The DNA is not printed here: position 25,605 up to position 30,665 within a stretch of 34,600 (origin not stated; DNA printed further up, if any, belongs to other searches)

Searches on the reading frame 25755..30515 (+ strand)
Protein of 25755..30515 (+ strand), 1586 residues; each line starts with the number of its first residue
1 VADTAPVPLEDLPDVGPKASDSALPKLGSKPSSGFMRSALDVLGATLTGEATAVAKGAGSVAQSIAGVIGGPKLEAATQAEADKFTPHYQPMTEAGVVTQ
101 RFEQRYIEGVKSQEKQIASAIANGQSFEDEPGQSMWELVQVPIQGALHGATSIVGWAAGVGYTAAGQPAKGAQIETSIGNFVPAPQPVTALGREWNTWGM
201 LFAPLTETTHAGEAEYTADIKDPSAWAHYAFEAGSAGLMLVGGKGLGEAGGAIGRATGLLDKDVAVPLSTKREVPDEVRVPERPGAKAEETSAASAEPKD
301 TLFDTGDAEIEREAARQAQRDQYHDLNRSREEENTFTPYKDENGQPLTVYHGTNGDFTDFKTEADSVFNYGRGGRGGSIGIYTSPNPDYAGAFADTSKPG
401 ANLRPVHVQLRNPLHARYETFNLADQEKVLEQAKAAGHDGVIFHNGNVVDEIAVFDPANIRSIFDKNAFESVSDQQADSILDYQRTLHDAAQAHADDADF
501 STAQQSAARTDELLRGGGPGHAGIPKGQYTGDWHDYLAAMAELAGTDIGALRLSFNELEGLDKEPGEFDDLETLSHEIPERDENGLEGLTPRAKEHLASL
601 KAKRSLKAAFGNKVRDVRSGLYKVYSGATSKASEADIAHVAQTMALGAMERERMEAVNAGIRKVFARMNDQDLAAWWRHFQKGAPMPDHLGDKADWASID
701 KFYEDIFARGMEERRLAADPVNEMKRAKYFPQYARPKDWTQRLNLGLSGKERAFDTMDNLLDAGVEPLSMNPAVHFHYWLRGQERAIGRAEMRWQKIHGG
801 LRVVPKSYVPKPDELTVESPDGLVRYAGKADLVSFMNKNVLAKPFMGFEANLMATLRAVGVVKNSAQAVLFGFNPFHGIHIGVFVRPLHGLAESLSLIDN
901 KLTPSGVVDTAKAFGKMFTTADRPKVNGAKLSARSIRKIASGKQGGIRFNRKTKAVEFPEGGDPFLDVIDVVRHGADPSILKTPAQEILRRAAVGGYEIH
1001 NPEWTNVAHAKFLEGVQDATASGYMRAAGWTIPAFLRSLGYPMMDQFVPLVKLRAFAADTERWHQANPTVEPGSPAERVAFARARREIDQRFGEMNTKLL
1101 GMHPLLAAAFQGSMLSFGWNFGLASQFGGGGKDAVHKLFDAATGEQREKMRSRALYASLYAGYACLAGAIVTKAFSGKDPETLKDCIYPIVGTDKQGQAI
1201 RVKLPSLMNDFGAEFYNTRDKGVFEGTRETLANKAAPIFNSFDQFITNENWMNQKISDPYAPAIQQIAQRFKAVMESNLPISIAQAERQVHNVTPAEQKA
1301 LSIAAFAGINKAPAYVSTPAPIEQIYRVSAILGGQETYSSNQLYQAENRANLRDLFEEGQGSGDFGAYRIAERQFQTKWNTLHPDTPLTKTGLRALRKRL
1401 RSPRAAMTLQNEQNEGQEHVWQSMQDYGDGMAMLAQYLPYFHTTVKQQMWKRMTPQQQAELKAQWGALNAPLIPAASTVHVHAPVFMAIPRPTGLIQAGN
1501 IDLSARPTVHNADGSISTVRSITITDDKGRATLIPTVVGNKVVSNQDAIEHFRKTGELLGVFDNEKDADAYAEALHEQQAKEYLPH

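Call 35: search_protein_families(library=pfam, proteins=[window:25755-30515:+], max_evalue=0.01)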
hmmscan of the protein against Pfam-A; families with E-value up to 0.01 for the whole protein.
window:25755-30515:+ (1586 aa): 1 family
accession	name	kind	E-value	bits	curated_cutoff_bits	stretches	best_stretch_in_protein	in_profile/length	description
PF18760.7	ART-PolyVal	-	6.6e-16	59.8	31.2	1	341-467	1-137/140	ADP-Ribosyltransferase in polyvalent proteins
